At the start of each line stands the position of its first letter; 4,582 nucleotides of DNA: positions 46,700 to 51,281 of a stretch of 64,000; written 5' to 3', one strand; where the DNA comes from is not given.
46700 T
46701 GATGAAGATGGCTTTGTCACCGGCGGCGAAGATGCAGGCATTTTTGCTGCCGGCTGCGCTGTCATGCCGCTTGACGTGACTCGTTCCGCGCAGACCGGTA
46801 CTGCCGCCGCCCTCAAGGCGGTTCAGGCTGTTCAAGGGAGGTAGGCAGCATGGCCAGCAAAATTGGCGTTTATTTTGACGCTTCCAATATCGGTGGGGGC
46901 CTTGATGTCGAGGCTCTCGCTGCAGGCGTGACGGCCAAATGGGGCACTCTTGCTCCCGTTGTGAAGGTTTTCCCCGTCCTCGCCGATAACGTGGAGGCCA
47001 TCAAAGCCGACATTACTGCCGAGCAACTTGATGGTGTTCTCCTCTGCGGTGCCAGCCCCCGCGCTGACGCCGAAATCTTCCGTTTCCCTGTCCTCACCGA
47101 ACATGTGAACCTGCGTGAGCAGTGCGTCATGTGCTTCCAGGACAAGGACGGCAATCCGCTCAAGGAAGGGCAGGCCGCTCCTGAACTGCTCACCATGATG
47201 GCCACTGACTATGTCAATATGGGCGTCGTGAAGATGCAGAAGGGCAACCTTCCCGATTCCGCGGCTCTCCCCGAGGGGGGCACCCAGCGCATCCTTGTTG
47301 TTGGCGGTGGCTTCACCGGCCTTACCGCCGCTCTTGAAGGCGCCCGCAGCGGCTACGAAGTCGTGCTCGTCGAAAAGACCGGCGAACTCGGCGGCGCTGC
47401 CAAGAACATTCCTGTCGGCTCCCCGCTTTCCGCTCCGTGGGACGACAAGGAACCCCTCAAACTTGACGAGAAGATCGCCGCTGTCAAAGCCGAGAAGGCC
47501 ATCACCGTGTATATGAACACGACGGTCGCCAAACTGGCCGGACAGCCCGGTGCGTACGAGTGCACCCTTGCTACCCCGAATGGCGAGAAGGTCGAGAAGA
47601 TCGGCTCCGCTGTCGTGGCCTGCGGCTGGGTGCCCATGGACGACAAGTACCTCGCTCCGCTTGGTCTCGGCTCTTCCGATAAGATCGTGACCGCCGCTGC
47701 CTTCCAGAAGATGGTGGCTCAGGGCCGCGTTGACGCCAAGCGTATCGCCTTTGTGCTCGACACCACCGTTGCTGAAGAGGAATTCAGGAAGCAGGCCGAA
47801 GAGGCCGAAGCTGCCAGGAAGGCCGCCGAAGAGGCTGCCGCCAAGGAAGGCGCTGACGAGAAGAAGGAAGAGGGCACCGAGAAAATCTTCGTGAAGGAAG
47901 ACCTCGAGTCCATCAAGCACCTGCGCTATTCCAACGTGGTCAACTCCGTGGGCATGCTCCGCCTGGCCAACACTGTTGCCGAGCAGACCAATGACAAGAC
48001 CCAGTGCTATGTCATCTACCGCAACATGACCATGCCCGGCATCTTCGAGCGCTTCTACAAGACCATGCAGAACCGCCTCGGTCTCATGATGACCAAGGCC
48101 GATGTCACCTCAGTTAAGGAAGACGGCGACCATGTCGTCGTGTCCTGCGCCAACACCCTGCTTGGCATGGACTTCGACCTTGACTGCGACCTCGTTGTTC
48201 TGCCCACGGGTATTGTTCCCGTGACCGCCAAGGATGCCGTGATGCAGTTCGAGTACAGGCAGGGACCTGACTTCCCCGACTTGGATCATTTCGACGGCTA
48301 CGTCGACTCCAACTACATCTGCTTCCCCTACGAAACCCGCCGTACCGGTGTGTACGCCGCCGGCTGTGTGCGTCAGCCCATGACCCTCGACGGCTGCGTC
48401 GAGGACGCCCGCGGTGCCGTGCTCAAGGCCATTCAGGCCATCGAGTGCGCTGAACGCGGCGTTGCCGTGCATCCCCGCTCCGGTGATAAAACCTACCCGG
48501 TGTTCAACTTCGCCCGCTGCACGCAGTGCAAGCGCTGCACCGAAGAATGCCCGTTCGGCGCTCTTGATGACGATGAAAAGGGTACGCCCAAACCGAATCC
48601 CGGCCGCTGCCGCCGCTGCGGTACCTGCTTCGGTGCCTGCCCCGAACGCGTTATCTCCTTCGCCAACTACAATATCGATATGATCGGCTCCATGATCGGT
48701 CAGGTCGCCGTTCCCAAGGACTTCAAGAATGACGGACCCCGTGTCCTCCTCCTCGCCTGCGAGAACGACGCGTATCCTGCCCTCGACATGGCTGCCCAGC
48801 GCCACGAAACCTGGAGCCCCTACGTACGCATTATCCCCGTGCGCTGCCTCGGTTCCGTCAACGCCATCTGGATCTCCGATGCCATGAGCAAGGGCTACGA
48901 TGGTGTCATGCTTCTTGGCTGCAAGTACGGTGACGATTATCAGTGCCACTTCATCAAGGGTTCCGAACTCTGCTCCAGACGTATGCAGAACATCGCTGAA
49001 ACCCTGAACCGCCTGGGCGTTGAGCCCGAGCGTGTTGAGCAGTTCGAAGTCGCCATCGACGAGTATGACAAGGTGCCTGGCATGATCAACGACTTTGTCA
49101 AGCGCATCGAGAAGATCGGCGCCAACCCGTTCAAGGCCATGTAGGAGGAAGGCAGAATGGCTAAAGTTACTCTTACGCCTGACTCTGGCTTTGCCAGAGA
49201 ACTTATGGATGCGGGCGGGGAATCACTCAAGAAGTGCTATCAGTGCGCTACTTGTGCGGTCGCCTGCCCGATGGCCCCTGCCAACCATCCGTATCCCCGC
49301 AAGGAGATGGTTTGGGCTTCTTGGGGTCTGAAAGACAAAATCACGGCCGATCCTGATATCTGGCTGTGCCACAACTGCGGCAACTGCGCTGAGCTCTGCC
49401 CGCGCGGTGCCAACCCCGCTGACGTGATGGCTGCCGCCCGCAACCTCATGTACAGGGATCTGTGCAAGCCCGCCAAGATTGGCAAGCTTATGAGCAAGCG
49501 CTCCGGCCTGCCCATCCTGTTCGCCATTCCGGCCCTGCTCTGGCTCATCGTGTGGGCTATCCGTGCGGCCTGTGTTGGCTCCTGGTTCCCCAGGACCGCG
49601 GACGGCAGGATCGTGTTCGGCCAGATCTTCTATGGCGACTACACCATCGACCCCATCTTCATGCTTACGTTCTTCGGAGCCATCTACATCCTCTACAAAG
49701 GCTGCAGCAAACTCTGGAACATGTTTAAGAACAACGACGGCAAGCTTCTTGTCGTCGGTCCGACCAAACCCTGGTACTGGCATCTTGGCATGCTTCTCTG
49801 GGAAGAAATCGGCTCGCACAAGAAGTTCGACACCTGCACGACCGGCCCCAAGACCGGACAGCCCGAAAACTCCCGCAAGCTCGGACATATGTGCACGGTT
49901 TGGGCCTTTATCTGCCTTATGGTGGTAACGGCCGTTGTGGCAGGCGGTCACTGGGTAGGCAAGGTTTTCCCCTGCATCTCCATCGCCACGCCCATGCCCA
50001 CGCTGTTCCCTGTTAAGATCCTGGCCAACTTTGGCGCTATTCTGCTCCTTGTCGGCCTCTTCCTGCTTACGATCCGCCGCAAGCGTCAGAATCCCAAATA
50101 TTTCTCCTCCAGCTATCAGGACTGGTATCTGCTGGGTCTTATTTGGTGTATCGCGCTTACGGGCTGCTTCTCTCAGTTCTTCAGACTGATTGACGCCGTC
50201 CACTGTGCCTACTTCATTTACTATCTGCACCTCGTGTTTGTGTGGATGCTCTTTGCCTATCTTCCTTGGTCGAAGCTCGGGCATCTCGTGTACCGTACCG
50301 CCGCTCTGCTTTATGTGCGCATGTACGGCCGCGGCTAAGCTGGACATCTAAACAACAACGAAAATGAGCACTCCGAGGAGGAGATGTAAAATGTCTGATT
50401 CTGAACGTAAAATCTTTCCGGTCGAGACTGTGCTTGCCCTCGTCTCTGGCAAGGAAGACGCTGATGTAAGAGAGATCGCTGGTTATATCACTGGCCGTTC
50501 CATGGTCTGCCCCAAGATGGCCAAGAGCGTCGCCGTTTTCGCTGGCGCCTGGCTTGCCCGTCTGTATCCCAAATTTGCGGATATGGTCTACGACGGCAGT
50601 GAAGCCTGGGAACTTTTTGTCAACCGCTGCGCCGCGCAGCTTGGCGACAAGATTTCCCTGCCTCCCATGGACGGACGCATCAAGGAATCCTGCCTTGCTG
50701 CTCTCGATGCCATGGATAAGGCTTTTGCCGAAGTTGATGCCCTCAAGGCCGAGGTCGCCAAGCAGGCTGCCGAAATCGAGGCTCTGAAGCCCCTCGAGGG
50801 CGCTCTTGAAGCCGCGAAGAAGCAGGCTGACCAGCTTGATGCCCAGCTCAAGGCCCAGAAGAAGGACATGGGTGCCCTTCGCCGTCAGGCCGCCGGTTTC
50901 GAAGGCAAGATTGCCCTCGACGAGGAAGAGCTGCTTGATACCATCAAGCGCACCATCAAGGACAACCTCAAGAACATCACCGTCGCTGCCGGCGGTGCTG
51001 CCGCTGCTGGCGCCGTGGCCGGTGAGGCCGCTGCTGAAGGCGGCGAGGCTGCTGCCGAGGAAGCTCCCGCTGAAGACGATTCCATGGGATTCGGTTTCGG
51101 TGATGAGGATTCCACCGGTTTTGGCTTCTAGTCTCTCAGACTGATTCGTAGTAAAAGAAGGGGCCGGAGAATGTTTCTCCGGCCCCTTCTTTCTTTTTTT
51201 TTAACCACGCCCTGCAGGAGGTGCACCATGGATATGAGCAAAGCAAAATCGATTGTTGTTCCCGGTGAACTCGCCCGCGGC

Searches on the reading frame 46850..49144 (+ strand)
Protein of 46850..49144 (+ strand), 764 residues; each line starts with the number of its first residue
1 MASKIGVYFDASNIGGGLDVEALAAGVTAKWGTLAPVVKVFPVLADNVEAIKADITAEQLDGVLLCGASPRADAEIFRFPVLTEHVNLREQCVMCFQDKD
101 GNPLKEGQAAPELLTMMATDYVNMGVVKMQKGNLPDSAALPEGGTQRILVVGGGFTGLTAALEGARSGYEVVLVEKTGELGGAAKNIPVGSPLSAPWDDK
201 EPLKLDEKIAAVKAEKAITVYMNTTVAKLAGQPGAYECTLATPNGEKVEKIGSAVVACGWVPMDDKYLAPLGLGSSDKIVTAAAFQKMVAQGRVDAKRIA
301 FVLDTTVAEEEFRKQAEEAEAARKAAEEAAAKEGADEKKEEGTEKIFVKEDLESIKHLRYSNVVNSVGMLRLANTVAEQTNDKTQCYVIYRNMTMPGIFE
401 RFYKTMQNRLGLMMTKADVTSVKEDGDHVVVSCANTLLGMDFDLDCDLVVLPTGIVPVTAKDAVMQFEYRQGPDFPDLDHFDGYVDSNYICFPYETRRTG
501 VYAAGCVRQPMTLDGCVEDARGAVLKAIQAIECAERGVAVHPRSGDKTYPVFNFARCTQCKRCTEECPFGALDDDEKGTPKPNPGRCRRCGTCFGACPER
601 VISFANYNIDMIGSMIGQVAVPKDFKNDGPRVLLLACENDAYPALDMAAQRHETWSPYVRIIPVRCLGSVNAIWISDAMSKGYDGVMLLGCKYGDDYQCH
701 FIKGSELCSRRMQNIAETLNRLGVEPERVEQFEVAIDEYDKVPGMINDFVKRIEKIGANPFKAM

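Call 75: search_protein_families(library=pfam, proteins=[window:46850-49144:+], max_evalue=0.0001)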
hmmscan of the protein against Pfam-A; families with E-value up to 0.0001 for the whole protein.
window:46850-49144:+ (764 aa): 14 families
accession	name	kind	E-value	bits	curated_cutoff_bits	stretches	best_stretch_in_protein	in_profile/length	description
PF02662.21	FlpD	-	1.5e-40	138.4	22.3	1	632-757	1-123/123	Methyl-viologen-reducing hydrogenase, delta subunit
PF07992.20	Pyr_redox_2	-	2e-10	41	26.1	1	146-272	143-248/291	Pyridine nucleotide-disulphide oxidoreductase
PF12831.13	FAD_oxidored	-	6.8e-09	35.9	27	1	148-229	2-68/416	FAD dependent oxidoreductase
PF00037.32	Fer4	-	2.1e-08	34.1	21.1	1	550-572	1-23/24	4Fe-4S binding domain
PF13187.11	Fer4_9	-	4.9e-08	33.3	27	1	556-602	1-52/52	4Fe-4S dicluster domain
PF13450.12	NAD_binding_8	-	6.2e-08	33.2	21.9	1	150-189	1-40/68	NAD(P)-binding Rossmann-like domain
PF12837.12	Fer4_6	-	2.1e-07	31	25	0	552-572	4-24/24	4Fe-4S binding domain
PF13237.11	Fer4_10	-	3.5e-07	30.5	25.5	1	550-598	2-53/53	4Fe-4S dicluster domain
PF12838.12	Fer4_7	-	5.4e-07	30.4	27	1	556-599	1-50/52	4Fe-4S dicluster domain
PF01266.30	DAO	-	7e-07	29.5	27.9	1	147-184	1-39/353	FAD dependent oxidoreductase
PF12797.12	Fer4_2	-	4.1e-06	26.8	24.5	0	549-569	2-22/22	4Fe-4S binding domain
PF12800.12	Fer4_4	-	7.9e-06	26.2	24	0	555-570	2-17/17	4Fe-4S binding domain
PF13484.11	Fer4_16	-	8.7e-06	26.9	30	0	556-577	1-21/66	4Fe-4S double cluster binding domain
PF00890.30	FAD_binding_2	-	9.1e-06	25.5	20.4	1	148-184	2-38/414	FAD binding domain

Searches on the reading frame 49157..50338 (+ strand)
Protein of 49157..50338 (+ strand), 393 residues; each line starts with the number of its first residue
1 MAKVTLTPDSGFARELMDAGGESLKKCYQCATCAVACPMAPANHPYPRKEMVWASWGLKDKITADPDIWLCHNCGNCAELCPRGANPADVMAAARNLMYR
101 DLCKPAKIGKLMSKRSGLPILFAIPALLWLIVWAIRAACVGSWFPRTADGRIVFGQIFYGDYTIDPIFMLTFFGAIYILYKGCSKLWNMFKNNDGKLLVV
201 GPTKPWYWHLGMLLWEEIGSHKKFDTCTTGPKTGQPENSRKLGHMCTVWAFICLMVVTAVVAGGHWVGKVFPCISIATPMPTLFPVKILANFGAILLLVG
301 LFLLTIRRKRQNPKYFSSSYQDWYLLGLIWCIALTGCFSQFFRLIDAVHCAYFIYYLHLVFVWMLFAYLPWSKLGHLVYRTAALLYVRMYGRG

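Call 75: search_protein_families(library=pfam, proteins=[window:49157-50338:+], max_evalue=0.0001)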
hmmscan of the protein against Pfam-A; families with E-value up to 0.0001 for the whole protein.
window:49157-50338:+ (393 aa): 7 families
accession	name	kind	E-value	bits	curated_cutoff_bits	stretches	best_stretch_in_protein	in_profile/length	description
PF13183.11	Fer4_8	-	3.8e-10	40.6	27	1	24-84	2-67/68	4Fe-4S dicluster domain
PF13534.11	Fer4_17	-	5.3e-08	33.7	22.2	1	26-84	1-59/61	4Fe-4S dicluster domain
PF13187.11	Fer4_9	-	1.6e-07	31.7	27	1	26-85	1-51/52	4Fe-4S dicluster domain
PF12838.12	Fer4_7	-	2.2e-07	31.7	27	1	26-85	1-52/52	4Fe-4S dicluster domain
PF02665.19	Nitrate_red_gam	-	6.1e-07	29.7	22.9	1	259-343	56-144/217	Nitrate reductase gamma subunit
PF13237.11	Fer4_10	-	2.1e-05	24.8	25.5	1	24-82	6-53/53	4Fe-4S dicluster domain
PF13484.11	Fer4_16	-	8.1e-05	23.8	30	0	71-99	2-32/66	4Fe-4S double cluster binding domain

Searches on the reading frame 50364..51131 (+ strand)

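Call 75: search_protein_families(library=pfam, proteins=[window:50364-51131:+], max_evalue=0.0001)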
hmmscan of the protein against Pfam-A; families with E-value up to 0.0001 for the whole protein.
window:50364-51131:+ (255 aa): 1 family
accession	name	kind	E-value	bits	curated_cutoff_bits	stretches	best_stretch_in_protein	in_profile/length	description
PF00428.24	Ribosomal_60s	-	3e-05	24.9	28.1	1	195-244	32-86/88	60s Acidic ribosomal protein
